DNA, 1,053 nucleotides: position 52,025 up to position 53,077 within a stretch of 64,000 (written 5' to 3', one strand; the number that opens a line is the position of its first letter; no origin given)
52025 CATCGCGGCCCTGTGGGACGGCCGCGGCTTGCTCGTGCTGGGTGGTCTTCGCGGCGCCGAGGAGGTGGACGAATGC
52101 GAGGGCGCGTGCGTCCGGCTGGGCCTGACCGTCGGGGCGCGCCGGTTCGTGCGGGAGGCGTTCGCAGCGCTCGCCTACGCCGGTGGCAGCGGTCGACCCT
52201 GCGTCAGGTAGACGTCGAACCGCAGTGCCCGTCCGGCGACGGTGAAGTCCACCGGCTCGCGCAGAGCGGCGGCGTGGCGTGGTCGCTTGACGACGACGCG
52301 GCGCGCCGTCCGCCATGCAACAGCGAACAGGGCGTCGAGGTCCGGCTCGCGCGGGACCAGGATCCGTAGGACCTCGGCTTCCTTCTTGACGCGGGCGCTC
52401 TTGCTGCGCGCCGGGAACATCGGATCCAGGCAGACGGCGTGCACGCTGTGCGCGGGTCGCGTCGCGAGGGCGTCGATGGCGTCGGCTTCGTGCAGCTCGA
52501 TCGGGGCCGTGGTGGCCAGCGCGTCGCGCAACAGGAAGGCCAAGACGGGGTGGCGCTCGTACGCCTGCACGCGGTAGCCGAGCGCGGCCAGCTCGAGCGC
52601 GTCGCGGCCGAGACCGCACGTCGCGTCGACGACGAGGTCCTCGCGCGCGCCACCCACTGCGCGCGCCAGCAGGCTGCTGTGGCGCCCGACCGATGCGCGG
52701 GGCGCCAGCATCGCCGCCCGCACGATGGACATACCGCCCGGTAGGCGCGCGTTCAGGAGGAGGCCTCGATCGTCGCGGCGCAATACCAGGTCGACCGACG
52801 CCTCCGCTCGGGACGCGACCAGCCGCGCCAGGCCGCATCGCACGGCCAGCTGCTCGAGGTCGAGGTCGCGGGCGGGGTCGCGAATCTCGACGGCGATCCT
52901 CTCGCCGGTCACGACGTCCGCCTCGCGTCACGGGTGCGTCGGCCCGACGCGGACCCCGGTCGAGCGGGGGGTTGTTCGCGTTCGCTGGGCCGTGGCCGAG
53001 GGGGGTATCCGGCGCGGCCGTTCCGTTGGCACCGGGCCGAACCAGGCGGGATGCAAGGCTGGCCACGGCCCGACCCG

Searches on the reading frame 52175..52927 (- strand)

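Call 31: search_protein_families(library=pfam, proteins=[window:52175-52927:-], max_evalue=0.00001)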
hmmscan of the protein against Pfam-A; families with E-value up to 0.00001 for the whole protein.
window:52175-52927:- (250 aa): 1 family
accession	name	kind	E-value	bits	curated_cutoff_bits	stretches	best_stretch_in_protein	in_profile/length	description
PF04445.19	SAM_MT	-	1.8e-39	135.9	26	1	71-241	45-229/230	Putative SAM-dependent methyltransferase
